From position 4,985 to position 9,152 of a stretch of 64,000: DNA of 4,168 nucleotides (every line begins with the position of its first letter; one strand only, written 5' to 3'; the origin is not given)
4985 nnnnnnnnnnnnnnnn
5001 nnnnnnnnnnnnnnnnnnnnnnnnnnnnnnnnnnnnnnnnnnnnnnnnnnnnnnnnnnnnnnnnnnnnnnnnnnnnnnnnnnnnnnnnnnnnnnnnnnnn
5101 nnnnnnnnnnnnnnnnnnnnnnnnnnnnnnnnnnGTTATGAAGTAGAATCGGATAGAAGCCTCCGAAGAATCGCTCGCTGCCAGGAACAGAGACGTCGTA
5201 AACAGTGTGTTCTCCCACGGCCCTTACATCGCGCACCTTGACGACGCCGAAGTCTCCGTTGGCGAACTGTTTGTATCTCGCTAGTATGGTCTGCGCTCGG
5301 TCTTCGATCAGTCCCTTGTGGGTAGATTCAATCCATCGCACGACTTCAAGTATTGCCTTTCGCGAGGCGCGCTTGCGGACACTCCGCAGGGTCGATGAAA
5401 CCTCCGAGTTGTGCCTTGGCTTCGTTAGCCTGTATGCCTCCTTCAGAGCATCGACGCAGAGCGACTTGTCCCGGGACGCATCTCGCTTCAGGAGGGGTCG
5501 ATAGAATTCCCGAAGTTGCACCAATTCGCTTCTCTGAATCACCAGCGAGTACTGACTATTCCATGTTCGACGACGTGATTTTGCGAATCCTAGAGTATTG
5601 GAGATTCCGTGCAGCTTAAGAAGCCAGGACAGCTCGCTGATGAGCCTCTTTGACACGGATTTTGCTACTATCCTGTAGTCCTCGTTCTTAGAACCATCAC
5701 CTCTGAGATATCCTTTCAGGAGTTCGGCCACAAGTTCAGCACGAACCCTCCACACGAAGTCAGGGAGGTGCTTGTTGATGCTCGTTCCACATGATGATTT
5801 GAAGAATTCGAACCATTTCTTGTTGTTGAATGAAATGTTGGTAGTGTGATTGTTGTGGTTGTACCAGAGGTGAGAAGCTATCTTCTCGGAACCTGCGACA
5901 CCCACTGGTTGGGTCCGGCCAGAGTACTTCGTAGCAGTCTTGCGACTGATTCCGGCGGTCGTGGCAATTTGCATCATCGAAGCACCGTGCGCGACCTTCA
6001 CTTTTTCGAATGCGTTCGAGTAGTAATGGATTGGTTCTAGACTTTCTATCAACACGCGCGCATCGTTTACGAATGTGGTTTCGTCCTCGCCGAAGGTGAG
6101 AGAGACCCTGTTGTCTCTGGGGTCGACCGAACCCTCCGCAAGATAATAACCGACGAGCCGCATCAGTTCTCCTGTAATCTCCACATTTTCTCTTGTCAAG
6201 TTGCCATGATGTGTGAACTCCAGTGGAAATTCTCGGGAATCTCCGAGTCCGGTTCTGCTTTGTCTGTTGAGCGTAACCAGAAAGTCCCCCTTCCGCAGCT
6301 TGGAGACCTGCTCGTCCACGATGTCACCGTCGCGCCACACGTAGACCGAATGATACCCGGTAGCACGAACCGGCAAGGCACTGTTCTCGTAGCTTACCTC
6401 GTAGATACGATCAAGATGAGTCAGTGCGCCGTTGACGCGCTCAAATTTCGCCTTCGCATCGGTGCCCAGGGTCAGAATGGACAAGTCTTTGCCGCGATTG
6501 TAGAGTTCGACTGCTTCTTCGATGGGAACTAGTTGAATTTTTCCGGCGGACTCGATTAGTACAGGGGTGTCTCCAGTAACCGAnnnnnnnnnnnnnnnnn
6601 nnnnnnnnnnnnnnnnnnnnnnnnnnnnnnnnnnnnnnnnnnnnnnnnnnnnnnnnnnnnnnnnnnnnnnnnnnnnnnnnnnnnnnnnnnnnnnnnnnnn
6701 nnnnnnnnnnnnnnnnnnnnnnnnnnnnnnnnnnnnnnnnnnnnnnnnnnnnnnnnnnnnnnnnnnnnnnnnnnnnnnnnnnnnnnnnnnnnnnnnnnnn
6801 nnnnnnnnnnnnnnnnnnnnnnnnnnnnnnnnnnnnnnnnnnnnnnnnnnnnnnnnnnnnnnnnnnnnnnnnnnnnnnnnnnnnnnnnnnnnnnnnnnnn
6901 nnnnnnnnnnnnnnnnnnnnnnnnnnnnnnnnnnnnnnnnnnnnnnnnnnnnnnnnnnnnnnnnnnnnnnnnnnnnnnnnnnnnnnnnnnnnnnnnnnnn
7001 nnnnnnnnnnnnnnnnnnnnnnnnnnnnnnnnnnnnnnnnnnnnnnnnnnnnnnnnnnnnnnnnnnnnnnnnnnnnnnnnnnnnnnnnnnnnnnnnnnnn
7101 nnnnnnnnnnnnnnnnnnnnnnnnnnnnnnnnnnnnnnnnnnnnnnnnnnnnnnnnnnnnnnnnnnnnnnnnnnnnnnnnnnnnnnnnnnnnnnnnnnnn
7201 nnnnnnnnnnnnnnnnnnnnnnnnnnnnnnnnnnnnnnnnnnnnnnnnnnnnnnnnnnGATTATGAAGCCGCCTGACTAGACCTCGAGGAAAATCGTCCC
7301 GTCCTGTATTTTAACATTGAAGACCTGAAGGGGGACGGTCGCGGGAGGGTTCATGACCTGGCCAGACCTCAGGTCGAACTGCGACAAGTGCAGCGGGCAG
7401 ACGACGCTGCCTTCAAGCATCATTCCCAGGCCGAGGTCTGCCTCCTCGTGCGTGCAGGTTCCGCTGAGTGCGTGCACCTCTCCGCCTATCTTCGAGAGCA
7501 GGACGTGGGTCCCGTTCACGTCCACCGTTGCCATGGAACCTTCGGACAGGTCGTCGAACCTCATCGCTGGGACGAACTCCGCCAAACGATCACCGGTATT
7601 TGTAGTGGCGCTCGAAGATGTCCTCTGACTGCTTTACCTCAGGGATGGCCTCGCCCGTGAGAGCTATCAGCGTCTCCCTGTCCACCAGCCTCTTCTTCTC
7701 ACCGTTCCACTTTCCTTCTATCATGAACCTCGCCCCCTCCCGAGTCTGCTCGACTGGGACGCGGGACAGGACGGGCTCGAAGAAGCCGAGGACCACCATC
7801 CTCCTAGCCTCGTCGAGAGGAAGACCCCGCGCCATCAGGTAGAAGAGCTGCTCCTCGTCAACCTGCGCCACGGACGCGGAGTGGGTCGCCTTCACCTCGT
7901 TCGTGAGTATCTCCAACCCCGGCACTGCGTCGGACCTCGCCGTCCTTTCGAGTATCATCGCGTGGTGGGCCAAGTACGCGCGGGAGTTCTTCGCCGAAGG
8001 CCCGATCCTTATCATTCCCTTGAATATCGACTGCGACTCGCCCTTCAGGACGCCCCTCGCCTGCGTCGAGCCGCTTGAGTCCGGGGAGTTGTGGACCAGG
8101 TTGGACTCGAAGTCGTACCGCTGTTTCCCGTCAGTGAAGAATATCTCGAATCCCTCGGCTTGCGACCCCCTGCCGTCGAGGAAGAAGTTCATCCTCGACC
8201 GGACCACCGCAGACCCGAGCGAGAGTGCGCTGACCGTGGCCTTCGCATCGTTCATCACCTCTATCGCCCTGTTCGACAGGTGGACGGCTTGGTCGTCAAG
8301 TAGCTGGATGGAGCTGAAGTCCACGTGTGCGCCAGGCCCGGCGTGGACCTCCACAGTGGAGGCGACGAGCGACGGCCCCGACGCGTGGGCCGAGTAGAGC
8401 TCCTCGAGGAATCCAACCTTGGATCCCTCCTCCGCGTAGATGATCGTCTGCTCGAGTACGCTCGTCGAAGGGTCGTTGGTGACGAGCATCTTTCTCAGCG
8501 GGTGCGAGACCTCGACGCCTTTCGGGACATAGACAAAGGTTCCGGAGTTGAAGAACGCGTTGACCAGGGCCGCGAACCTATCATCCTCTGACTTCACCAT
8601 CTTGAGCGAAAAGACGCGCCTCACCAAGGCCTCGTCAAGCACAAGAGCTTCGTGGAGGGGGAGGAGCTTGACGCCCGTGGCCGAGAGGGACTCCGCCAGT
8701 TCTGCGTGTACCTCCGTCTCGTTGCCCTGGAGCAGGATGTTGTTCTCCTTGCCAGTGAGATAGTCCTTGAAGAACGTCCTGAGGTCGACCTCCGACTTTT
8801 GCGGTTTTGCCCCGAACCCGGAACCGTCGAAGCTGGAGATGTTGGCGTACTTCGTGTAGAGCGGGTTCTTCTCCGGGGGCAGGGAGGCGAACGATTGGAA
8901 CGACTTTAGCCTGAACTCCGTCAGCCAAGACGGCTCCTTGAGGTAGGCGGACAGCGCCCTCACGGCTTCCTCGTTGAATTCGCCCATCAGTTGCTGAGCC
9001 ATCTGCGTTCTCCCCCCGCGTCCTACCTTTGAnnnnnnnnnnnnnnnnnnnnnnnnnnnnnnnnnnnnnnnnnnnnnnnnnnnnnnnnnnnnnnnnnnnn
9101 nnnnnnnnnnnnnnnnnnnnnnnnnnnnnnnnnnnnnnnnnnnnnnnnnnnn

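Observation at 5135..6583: Intein inserted directly before the PLP-binding SGHK motif of cysteine desulfurase SufS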

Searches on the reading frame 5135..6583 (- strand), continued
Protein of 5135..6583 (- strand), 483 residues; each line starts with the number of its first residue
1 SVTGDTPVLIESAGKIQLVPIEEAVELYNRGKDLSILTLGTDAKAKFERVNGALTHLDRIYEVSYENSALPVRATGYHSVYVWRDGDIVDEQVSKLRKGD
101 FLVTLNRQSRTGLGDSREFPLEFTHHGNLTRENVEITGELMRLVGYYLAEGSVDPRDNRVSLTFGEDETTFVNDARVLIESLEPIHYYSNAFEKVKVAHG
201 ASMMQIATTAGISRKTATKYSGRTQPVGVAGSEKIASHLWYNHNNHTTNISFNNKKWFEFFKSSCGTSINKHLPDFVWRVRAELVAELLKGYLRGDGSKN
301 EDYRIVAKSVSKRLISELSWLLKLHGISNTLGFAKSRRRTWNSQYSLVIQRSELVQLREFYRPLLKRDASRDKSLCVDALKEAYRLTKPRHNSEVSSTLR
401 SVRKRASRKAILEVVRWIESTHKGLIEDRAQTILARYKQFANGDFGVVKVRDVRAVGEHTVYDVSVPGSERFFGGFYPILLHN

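Call 50: predict_structure(alignment_id=A2)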
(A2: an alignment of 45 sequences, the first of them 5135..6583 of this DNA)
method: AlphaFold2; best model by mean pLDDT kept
length: 483 residues; sequences in the alignment: 45
mean_pLDDT: 93.6   pTM: 0.91
mean pLDDT of the five models: 93.6, 93.6, 93.3, 92.8, 92.5
residues with pLDDT >= 90: 413; 70-90: 64; 50-70: 6; < 50: 0
segments of 3 or more residues with pLDDT < 50: none
pLDDT, mean of each block of 10 residues (from residue 1): 97 95 97 96 94 96 97 94 95 97 92 85 90 96 98 96 94 97 90 90 91 91 88 89 94 96 95 96 96 91 93 97 96 92 94 93 76 94 96 94 91 97 94 97 97 97 89 97 87
secondary structure, 60 per line:
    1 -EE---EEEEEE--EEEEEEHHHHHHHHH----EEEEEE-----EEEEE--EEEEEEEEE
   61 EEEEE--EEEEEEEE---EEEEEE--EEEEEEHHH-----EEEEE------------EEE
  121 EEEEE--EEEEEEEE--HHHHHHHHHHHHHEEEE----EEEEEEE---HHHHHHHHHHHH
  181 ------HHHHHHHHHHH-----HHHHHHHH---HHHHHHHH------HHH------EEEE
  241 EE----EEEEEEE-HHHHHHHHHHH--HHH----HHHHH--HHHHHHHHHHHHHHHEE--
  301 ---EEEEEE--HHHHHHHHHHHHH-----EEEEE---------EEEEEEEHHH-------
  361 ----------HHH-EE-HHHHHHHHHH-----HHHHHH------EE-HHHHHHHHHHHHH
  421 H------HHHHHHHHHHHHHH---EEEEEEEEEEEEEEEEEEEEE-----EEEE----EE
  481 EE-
elements in order: E7-12 E15-20 H21-29 E34-39 E45-49 E52-65 E68-75 E79-84 E87-92 E101-105 E118-125 E128-135 H138-150 E151-154 E159-165 H169-180 H187-197 H203-210 H214-221 E237-242 E247-253 H255-265 H275-279 H282-296 E304-309 H312-324 E330-334 E344-350 H378-387 H393-398 H408-421 H428-441 E445-465 E471-474 E479-482

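Call 55: fold_search(model_id=the predicted structure, library=pdb)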
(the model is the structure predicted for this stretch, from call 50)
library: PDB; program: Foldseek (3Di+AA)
matches with E <= 10: 652; with E <= 0.001: 46
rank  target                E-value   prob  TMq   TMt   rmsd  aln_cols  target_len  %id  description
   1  7qss                  2.7e-21  1.00  0.69  0.76   5.0       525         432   15  Crystal structure of homing endonuclease-associated TliVMA intein (C1A) (released 2022-03-30)
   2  2cw7                  1.7e-20  1.00  0.67  0.60   7.3       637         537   16  Crystal structure of intein homing endonuclease II (released 2006-04-18)
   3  1dq3                  3.1e-19  1.00  0.59  0.62   7.7       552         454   14  CRYSTAL STRUCTURE OF AN ARCHAEAL INTEIN-ENCODED HOMING ENDONUCLEASE PI-PFUI (released 2000-07-05)
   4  7qsu                  6.1e-18  1.00  0.57  0.75   6.7       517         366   14  Crystal structure of homing endonuclease-associated TliVMA intein (C1A, d333-339) (released 2022-03-30)
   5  7qst                  1.0e-16  1.00  0.56  0.73   6.0       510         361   13  Crystal structure of homing endonuclease-associated PhoVMA intein (C1A) (released 2022-03-30)
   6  1vde_B                1.6e-10  1.00  0.34  0.38  24.5       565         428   10  PI-SCEI, A HOMING ENDONUCLEASE WITH PROTEIN SPLICING ACTIVITY (released 1998-04-08)
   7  1ef0_A                1.7e-10  1.00  0.41  0.46  17.6       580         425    9  CRYSTAL STRUCTURE OF PI-SCEI MINIPRECURSOR (released 2000-06-07)
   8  1jva_B                1.5e-09  1.00  0.40  0.44  21.2       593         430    8  CRYSTAL STRUCTURE OF THE VMA1-DERIVED ENDONUCLEASE BEARING THE N AND C EXTEIN PROPEPTIDES (released 2002-08-29)
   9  1lws_A                2.1e-09  1.00  0.33  0.36  24.8       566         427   10  Crystal structure of the intein homing endonuclease PI-SceI bound to its recognition sequence (released 2002-09-27)
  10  1vde_A                6.4e-09  1.00  0.42  0.46  20.2       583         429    9  PI-SCEI, A HOMING ENDONUCLEASE WITH PROTEIN SPLICING ACTIVITY (released 1998-04-08)
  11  1jva_A                6.4e-09  1.00  0.39  0.43  18.2       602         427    9  CRYSTAL STRUCTURE OF THE VMA1-DERIVED ENDONUCLEASE BEARING THE N AND C EXTEIN PROPEPTIDES (released 2002-08-29)
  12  1um2_B                2.7e-08  1.00  0.41  0.46  21.0       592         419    9  Crystal Structure of the Vma1-Derived Endonuclease with the Ligated Extein Segment (released 2004-09-22)
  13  1dfa                  3.0e-08  1.00  0.35  0.40  21.4       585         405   10  CRYSTAL STRUCTURE OF PI-SCEI IN C2 SPACE GROUP (released 1999-12-08)
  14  1ef0_B                3.7e-08  1.00  0.38  0.45  19.1       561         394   10  CRYSTAL STRUCTURE OF PI-SCEI MINIPRECURSOR (released 2000-06-07)
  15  1um2_A                8.5e-08  1.00  0.34  0.38  23.8       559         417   10  Crystal Structure of the Vma1-Derived Endonuclease with the Ligated Extein Segment (released 2004-09-22)
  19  5o9i_B                2.0e-06  1.00  0.21  0.54  14.4       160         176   21  Crystal structure of transcription factor IIB Mvu mini-intein (released 2017-11-01)
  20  5o9i_A                2.3e-06  1.00  0.21  0.57   2.6       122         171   25  Crystal structure of transcription factor IIB Mvu mini-intein (released 2017-11-01)
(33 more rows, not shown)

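Call 60: find_related_loci(query=A3, collection=viral_contigs, flank=4000)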
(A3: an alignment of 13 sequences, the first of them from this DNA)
Query A3 (483 aa) in viral_contigs; peptide patterns used: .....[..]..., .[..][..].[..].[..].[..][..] (x = any residue, [..] = any of these).
31 stretches matched a pattern; 1 encode a relative of the query (tblastn E <= 1e-3); 1 distinct loci.
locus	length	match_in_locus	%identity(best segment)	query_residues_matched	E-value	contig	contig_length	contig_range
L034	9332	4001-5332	25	1-483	2e-42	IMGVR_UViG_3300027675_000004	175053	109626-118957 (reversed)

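Call 65: find_encoding_contigs(protein=P0005, flank=3000, max_places=2)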
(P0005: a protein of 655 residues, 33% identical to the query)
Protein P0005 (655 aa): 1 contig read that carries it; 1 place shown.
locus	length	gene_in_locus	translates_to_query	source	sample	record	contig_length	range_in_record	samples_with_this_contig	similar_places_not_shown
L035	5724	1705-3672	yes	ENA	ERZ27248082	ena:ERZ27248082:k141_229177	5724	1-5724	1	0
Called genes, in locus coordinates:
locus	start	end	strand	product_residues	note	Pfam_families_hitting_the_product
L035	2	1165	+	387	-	?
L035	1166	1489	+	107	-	-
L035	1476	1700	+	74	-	-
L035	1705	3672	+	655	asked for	PF14890:Intein_splicing, PF14528:LAGLIDADG_3 (faint)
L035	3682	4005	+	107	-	-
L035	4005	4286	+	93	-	-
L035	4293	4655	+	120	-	-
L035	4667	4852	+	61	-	-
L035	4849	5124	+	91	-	-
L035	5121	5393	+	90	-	-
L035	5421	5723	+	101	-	?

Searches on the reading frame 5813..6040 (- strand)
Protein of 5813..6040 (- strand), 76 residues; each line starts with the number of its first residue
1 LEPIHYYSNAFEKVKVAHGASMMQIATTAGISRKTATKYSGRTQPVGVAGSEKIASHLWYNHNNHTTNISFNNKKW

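Call 51: search_protein_families(library=pfam, proteins=[window:5813-6040:-], max_evalue=1)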
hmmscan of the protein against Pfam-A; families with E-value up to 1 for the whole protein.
seq(76 aa): 1 family
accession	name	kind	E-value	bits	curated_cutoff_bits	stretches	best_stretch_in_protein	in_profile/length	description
PF00984.24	UDPG_MGDP_dh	-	0.062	13.9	25.4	1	2-47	4-49/94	UDP-glucose/GDP-mannose dehydrogenase family, central domain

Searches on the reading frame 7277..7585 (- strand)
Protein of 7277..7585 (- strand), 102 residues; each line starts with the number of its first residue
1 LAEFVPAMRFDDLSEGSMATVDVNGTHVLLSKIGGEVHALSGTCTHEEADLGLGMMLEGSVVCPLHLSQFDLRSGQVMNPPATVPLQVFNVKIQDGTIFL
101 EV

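Call 13: search_protein_families(library=pfam, proteins=[window:7277-7585:-], max_evalue=0.001)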
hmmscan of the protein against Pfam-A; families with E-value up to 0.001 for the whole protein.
window:7277-7585:- (102 aa): 2 families
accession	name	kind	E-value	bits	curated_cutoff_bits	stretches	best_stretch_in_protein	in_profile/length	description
PF00355.32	Rieske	-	2.6e-17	62.9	20.3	1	4-89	2-87/88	Rieske [2Fe-2S] domain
PF13806.12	Rieske_2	-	7.6e-11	42.3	27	1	4-99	2-102/104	Rieske-like [2Fe-2S] domain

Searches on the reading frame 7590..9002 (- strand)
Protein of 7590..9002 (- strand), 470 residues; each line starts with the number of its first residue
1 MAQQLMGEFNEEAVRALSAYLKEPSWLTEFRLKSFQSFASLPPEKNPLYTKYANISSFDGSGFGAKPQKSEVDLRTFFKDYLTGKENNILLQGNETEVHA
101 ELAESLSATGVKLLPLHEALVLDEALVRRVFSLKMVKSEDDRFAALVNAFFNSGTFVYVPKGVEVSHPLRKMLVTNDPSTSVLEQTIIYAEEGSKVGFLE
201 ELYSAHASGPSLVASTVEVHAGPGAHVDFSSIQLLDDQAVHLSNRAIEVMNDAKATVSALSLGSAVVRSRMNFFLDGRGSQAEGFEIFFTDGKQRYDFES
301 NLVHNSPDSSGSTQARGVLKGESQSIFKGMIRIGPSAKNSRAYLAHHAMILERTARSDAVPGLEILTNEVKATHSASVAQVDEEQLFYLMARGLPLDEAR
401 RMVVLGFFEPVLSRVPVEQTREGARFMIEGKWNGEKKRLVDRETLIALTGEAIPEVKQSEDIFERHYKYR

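Call 10: find_encoding_contigs(protein=window:7590-9002:-, flank=3000, max_places=4)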
Protein window:7590-9002:- (470 aa): 1 contig read that carries it; 1 place shown.
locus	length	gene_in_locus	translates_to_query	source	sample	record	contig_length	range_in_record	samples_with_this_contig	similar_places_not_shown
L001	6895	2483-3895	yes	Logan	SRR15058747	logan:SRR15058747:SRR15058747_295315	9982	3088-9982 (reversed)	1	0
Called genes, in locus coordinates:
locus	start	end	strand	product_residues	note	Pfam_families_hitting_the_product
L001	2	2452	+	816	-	?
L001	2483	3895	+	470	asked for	PF19295:SufBD_N (weak), PF01458:SUFBD_core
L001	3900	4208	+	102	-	PF00355:Rieske, PF13806:Rieske_2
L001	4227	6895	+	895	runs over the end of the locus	PF00266:Aminotran_5, PF14890:Intein_splicing, PF14528:LAGLIDADG_3 (weak), PF00266:Aminotran_5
